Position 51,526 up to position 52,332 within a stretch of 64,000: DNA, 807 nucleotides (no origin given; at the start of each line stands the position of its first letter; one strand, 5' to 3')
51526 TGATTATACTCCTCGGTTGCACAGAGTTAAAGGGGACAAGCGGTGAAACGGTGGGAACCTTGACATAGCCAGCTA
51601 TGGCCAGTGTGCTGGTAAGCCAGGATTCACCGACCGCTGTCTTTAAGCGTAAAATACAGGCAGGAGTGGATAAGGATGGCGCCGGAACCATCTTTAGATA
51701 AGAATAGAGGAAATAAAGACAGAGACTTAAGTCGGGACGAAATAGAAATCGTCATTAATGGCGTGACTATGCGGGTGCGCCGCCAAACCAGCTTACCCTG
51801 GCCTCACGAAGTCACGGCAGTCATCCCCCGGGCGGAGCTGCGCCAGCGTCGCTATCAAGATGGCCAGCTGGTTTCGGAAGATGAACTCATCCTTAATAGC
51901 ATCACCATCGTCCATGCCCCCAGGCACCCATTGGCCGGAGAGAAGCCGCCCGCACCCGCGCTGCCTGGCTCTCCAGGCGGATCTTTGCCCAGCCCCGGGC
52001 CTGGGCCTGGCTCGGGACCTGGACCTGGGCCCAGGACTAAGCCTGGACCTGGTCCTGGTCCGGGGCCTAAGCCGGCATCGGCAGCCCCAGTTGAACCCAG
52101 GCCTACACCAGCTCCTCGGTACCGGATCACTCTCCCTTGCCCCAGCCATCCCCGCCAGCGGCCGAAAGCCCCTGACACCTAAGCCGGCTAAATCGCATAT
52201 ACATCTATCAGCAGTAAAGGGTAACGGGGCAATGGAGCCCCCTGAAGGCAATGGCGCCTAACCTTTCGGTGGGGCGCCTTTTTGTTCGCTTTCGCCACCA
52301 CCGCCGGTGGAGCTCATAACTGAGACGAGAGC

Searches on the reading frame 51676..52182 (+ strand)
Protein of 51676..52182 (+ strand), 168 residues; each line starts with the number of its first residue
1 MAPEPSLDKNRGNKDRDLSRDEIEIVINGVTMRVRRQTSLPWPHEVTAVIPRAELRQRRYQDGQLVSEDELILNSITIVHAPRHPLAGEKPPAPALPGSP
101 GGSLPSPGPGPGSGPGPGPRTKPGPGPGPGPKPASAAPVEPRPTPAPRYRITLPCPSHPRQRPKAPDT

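Call 8: search_protein_families(library=pfam, proteins=[window:51676-52182:+], max_evalue=0.1)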
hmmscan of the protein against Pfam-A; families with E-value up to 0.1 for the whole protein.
window:51676-52182:+ (168 aa): 2 families
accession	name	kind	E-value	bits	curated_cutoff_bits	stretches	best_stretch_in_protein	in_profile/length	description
PF17059.10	MGTL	-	0.026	14.7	25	1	140-153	2-15/17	MgtA leader peptide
PF24014.1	DUF7328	-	0.064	14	27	1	33-63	31-57/60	Family of unknown function (DUF7328)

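Call 9: search_protein_families(library=ncbifam, proteins=[window:51676-52182:+], max_evalue=0.1)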
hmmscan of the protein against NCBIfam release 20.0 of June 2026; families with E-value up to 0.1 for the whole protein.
window:51676-52182:+ (168 aa): 0 families

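Call 11: find_homologous_proteins(query=window:51676-52182:+, max_evalue=0.01)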
Query window:51676-52182:+ (168 aa): 16 proteins with E <= 0.01 among 1926 candidates.
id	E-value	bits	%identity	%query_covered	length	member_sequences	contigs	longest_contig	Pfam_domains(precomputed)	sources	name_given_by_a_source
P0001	8.6e-103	360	100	100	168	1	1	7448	-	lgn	-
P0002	3.0e-48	182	64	92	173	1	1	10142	-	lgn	-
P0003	3.5e-29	120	75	45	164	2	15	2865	-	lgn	-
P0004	2.8e-26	111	74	43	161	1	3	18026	-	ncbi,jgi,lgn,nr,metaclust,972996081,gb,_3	ncbi:MAG TPA: hypothetical protein DEA73_01100 [Peptococcaceae bacterium]|nr:hypothetical protein [P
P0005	6.2e-26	110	57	70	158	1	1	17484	-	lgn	-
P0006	4.6e-25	107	72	45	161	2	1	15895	-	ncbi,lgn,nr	ncbi:MAG: hypothetical protein IMW96_11060 [Thermoanaerobacteraceae bacterium]|nr:hypothetical prote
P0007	2.5e-21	95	70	42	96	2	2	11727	-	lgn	-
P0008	3.4e-20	91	46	68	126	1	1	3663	-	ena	-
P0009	6.8e-20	90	59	45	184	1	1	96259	-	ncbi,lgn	-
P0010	1.4e-19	89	63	45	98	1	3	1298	-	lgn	-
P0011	3.8e-17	81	45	68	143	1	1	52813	-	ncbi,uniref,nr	ncbi:hypothetical protein [Calderihabitans maritimus]|uniref:Uncharacterized protein n=1 Tax=Calderi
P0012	5.0e-17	81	62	40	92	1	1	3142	-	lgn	-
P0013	5.1e-17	81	49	64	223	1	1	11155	-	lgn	-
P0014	8.5e-16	77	49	45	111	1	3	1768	-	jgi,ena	-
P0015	2.0e-12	66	46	67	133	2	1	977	-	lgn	-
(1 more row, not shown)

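Call 14: find_encoding_contigs(protein=P0011, flank=4000, max_places=2)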
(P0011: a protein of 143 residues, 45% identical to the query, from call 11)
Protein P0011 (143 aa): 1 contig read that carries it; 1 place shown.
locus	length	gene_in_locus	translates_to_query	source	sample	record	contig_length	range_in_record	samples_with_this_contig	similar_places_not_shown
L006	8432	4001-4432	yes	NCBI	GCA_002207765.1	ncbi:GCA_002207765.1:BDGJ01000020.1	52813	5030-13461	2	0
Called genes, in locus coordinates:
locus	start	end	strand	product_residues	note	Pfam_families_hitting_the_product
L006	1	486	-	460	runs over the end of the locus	PF01565:FAD_binding_4, PF02913:FAD-oxidase_C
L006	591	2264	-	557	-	PF02652:Lactate_perm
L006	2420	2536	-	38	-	-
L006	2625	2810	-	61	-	-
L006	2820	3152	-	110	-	-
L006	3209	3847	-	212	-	PF00730:HhH-GPD, PF00633:HHH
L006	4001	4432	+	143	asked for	-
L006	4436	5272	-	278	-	PF01261:AP_endonuc_2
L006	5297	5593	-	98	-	-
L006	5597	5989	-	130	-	PF14539:DUF4442 (weak), PF03061:4HBT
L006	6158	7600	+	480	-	PF02085:Cytochrom_CIII (faint), PF14537:Cytochrom_c3_2 (faint), PF22113:Mtrc-MtrF_II-IV_dom (faint), PF13442:Cytochrome_CBB3 (faint), PF14522:Cytochrome_C7 (faint), PF09699:Paired_CXXCH_1 (faint), PF13435:Cytochrome_C554 (faint)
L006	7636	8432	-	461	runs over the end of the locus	PF01938:TRAM, PF05958:tRNA_U5-meth_tr, PF03602:Cons_hypoth95 (weak), PF05175:MTS (faint), PF06325:PrmA (faint), PF13649:Methyltransf_25 (weak), PF13847:Methyltransf_31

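Call 15: find_encoding_contigs(protein=P0009, flank=4000, max_places=2)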
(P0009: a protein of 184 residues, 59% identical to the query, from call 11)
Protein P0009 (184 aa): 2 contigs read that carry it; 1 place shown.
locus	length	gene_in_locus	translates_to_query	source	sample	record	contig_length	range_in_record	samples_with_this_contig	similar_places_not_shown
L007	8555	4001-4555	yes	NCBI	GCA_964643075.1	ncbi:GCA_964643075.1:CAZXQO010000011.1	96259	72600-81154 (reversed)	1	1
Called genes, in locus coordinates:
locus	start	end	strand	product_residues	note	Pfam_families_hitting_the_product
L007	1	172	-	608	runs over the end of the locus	PF00890:FAD_binding_2, PF07992:Pyr_redox_2 (faint), PF02910:Succ_DH_flav_C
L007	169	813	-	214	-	PF01127:Sdh_cyt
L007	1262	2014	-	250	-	PF00072:Response_reg, PF04397:LytTR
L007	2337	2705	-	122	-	-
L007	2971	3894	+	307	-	PF00291:PALP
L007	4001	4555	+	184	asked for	-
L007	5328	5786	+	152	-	-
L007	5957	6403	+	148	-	-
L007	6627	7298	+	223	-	-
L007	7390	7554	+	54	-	-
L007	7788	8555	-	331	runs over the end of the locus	PF01073:3Beta_HSD (faint), PF01370:Epimerase, PF07993:NAD_binding_4, PF16363:GDP_Man_Dehyd (faint), PF08338:DUF1731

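Call 16: find_encoding_contigs(protein=P0004, flank=4000, max_places=2)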
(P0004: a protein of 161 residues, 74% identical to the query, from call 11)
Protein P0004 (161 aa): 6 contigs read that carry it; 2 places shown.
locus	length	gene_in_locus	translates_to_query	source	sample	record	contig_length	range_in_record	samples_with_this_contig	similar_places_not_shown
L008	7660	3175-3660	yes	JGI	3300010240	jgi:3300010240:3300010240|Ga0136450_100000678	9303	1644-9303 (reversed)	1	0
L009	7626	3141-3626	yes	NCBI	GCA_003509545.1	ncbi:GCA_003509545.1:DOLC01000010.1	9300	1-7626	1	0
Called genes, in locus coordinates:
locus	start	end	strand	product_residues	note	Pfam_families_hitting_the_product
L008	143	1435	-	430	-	PF00709:Adenylsucc_synt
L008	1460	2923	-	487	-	PF01946:Thi4 (weak), PF00890:FAD_binding_2 (faint), PF01134:GIDA (faint), PF03486:HI0933_like (weak), PF07992:Pyr_redox_2 (weak), PF01266:DAO (weak), PF07992:Pyr_redox_2 (weak), PF21688:FAD-depend_C, +5 more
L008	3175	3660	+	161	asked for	-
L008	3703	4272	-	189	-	PF00149:Metallophos, PF12850:Metallophos_2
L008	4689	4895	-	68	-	-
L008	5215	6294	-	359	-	PF22694:CtpB_N-like, PF00595:PDZ, PF13180:PDZ_2 (faint), PF17820:PDZ_6, PF03572:Peptidase_S41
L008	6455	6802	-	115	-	PF00190:Cupin_1 (faint), PF02311:AraC_binding (faint), PF07883:Cupin_2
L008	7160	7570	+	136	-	PF04126:Cyclophil_like, PF18050:Cyclophil_like2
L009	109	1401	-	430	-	PF00709:Adenylsucc_synt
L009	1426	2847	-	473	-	PF00890:FAD_binding_2 (faint), PF01134:GIDA (faint), PF01946:Thi4 (weak), PF03486:HI0933_like (weak), PF07992:Pyr_redox_2 (weak), PF01266:DAO (weak), PF07992:Pyr_redox_2 (weak), PF21688:FAD-depend_C, +5 more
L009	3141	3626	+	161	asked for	-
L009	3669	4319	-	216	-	PF00149:Metallophos, PF12850:Metallophos_2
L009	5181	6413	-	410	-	PF22694:CtpB_N-like, PF00595:PDZ, PF13180:PDZ_2 (faint), PF17820:PDZ_6, PF03572:Peptidase_S41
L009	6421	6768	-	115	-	PF00190:Cupin_1 (faint), PF02311:AraC_binding (faint), PF07883:Cupin_2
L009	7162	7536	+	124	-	PF04126:Cyclophil_like, PF18050:Cyclophil_like2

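Call 17: find_encoding_contigs(protein=P0002, flank=4000, max_places=2)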
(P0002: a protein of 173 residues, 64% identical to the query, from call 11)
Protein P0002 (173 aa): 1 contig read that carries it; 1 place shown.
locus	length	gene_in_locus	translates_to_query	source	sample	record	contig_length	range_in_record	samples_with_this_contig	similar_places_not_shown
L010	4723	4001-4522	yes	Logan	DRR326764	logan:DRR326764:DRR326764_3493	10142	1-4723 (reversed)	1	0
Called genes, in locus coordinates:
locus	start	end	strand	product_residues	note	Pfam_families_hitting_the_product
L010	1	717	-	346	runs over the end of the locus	PF07992:Pyr_redox_2 (weak), PF12831:FAD_oxidored (weak), PF13450:NAD_binding_8 (weak), PF01593:Amino_oxidase (faint), PF07992:Pyr_redox_2 (weak)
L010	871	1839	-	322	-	PF02754:CCG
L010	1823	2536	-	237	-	PF13237:Fer4_10 (weak), PF12838:Fer4_7 (weak), PF13183:Fer4_8, PF13187:Fer4_9, PF13534:Fer4_17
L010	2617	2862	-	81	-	-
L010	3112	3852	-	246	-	PF03741:TerC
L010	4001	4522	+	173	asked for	-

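Call 18: find_encoding_contigs(protein=P0005, flank=4000, max_places=2)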
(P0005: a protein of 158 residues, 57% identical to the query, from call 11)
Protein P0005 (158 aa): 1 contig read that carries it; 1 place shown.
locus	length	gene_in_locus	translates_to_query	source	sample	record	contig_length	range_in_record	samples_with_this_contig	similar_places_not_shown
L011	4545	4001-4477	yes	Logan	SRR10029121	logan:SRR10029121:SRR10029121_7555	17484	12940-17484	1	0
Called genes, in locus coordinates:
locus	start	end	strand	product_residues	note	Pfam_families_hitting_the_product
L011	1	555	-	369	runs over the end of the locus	PF00005:ABC_tran, PF13304:AAA_21 (faint)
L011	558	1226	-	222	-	PF00528:BPD_transp_1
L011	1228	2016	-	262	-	PF01547:SBP_bac_1, PF13531:SBP_bac_11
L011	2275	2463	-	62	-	PF02416:TatA_B_E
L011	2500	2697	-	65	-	PF02416:TatA_B_E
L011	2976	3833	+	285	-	-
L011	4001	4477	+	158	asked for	-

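Call 19: find_encoding_contigs(protein=P0006, flank=4000, max_places=2)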
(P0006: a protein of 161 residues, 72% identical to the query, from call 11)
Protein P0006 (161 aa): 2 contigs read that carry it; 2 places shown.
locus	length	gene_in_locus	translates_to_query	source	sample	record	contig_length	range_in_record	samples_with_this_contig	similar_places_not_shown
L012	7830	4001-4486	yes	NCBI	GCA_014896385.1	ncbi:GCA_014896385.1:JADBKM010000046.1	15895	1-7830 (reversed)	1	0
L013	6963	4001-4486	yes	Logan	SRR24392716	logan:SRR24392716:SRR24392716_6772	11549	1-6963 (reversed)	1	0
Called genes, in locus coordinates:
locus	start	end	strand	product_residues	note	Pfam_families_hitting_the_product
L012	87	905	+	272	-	PF25919:BSH_CusB (weak), PF25989:YknX_C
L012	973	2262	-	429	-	PF00709:Adenylsucc_synt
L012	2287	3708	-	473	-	PF00890:FAD_binding_2 (faint), PF01134:GIDA (faint), PF01266:DAO, PF01494:FAD_binding_3 (faint), PF03486:HI0933_like (weak), PF07992:Pyr_redox_2 (weak), PF07992:Pyr_redox_2 (weak), PF21688:FAD-depend_C, +3 more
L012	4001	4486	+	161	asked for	-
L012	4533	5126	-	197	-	PF00149:Metallophos, PF12850:Metallophos_2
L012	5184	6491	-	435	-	PF02885:Glycos_trans_3N, PF00591:Glycos_transf_3, PF07831:PYNP_C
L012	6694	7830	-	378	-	PF03553:Na_H_antiporter (faint), PF03600:CitMHS, PF07158:MatC_N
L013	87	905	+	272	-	PF25919:BSH_CusB (weak), PF25989:YknX_C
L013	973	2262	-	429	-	PF00709:Adenylsucc_synt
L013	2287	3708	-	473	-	PF00890:FAD_binding_2 (faint), PF01134:GIDA (faint), PF01266:DAO, PF01494:FAD_binding_3 (faint), PF03486:HI0933_like (weak), PF07992:Pyr_redox_2 (weak), PF07992:Pyr_redox_2 (weak), PF21688:FAD-depend_C, +3 more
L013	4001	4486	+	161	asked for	-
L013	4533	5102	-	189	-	PF00149:Metallophos, PF12850:Metallophos_2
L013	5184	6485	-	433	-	PF02885:Glycos_trans_3N, PF00591:Glycos_transf_3, PF07831:PYNP_C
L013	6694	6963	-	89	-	?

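Call 20: find_encoding_contigs(protein=P0013, flank=4000, max_places=2)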
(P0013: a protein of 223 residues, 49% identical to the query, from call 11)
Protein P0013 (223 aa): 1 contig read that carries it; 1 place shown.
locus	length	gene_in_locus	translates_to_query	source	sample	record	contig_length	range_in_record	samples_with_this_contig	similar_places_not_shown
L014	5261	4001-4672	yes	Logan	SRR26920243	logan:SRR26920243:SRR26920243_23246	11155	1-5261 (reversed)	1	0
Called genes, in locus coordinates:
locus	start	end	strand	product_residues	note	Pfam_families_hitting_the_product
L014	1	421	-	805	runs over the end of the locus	PF03747:ADP_ribosyl_GH, PF12161:HsdM_N, PF07669:Eco57I (faint), PF02384:N6_Mtase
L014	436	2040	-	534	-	PF01420:Methylase_S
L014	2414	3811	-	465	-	PF01938:TRAM, PF05958:tRNA_U5-meth_tr, PF02475:TRM5-TYW2_MTfase (weak), PF13649:Methyltransf_25 (weak), PF13847:Methyltransf_31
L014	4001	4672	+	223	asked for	-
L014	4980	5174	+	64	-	-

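Call 33: search_protein_families(library=phrogs, proteins=[window:51676-52182:+], max_evalue=1)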
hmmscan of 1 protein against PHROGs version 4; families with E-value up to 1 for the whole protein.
window:51676-52182:+ (168 aa): 1 family
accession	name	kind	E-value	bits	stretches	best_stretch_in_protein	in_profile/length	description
phrog_2833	-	head and packaging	0.14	11.1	1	56-142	610-696/874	portal protein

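Call 38: predict_structure(alignment_id=A1)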
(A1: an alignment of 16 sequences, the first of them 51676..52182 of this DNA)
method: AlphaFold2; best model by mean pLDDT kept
length: 168 residues; sequences in the alignment: 16
mean_pLDDT: 66.1   pTM: 0.37
mean pLDDT of the five models: 66.1, 65.4, 64.9, 63.9, 60.9
residues with pLDDT >= 90: 12; 70-90: 59; 50-70: 62; < 50: 35
segments of 3 or more residues with pLDDT < 50: 1-8, 10-12, 101-106, 112-114, 151-158
pLDDT, mean of each block of 10 residues (from residue 1): 45 60 80 80 73 87 95 81 63 59 47 52 60 68 64 46 63
secondary structure, 60 per line:
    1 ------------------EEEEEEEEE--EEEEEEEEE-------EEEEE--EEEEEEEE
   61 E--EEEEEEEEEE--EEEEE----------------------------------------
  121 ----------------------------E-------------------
elements in order: E19-27 E30-38 E46-50 E53-61 E64-73 E76-80

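Call 41: fold_search(model_id=the predicted structure, library=pdb)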
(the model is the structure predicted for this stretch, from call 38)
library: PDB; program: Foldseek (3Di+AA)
matches with E <= 10: 79; with E <= 0.001: 0
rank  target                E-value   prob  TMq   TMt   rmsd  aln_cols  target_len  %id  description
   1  3spg                  2.9e-01  0.14  0.12  0.08  12.3        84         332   20  Inward rectifier potassium channel Kir2.2 R186A mutant in complex with PIP2 (released 2011-08-24)
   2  5z3k_B                3.1e-01  0.18  0.12  0.05  18.9        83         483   14  Crystal structure of glucosidase from Croceicoccus marinus at 1.8 Angstrom resolution (released 2019-01-23)
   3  5kuk                  3.7e-01  0.13  0.12  0.08  10.4        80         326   21  Crystal Structure of Inward Rectifier Kir2.2 K62W Mutant (released 2016-08-10)
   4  1u4f_D                4.9e-01  0.14  0.13  0.12   9.6        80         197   24  Crystal Structure of Cytoplasmic Domains of IRK1 (Kir2.1) channel (released 2005-03-08)
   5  2xky_I                6.2e-01  0.12  0.13  0.09   9.6        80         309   24  Single particle analysis of Kir2.1NC_4 in negative stain (released 2011-07-20)
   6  7zdz_A                7.4e-01  0.10  0.13  0.08  13.9        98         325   20  Cryo-EM structure of the human inward-rectifier potassium 2.1 channel (Kir2.1) (released 2022-09-28)
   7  3spc                  9.3e-01  0.08  0.12  0.08  11.9        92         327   22  Inward rectifier potassium channel Kir2.2 in complex with dioctanoylglycerol pyrophosphate (DGPP) (released 2011-08-24)
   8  3spj                  1.0e+00  0.08  0.13  0.08  13.0        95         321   19  Apo inward rectifier potassium channel Kir2.2 I223L mutant (released 2011-08-24)
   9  6ixl_A                1.1e+00  0.04  0.10  0.05  18.1        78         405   18  Crystal structure of isocitrate dehydrogenase from Ostreococcus tauri (released 2019-12-18)
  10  5z3k_A                1.2e+00  0.05  0.10  0.05  17.3        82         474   17  Crystal structure of glucosidase from Croceicoccus marinus at 1.8 Angstrom resolution (released 2019-01-23)
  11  7e2w_D                1.3e+00  0.04  0.11  0.05  18.1        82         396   12  Crystal structure of isocitrate dehydrogenase from Ostreococcus tauri in complex with isocitrate and magnesium(II) (released 2021-05-19)
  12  7e2w_C                1.3e+00  0.03  0.10  0.05  18.1        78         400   20  Crystal structure of isocitrate dehydrogenase from Ostreococcus tauri in complex with isocitrate and magnesium(II) (released 2021-05-19)
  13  3jyc                  1.4e+00  0.07  0.12  0.08  11.7        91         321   22  Crystal structure of the eukaryotic strong inward-rectifier K+ channel Kir2.2 at 3.1 Angstrom resolution (released 2010-01-12)
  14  3syo                  1.5e+00  0.08  0.13  0.08  10.4        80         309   15  Crystal structure of the G protein-gated inward rectifier K+ channel GIRK2 (Kir3.2) in complex with sodium (released 2011-10-12)
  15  2gix_B                1.6e+00  0.06  0.12  0.11  11.1        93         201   22  Cytoplasmic Domain Structure of Kir2.1 containing Andersen's Mutation R218Q and Rescue Mutation T309K (released 2006-07-25)
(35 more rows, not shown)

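Call 82: find_encoding_contigs(protein=P0003, flank=2500, max_places=4)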
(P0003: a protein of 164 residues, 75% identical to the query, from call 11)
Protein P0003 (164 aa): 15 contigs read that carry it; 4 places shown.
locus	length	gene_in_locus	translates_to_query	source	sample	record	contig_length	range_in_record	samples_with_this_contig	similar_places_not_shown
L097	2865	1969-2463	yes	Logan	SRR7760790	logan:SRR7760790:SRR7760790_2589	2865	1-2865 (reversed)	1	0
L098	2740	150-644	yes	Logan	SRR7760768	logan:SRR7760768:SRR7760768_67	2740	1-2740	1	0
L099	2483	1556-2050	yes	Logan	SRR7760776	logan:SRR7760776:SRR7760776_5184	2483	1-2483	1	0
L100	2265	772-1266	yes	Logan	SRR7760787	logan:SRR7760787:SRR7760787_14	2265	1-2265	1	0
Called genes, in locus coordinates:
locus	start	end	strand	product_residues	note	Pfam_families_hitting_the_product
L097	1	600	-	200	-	?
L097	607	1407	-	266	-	PF01048:PNP_UDP_1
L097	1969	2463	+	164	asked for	-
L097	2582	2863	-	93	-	?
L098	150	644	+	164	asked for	-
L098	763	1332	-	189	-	PF00149:Metallophos, PF12850:Metallophos_2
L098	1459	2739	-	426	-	?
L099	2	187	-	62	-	?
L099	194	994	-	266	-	PF01048:PNP_UDP_1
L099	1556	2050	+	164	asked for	-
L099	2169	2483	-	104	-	?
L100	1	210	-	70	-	?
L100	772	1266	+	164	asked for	-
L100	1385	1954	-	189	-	PF00149:Metallophos, PF12850:Metallophos_2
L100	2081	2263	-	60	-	?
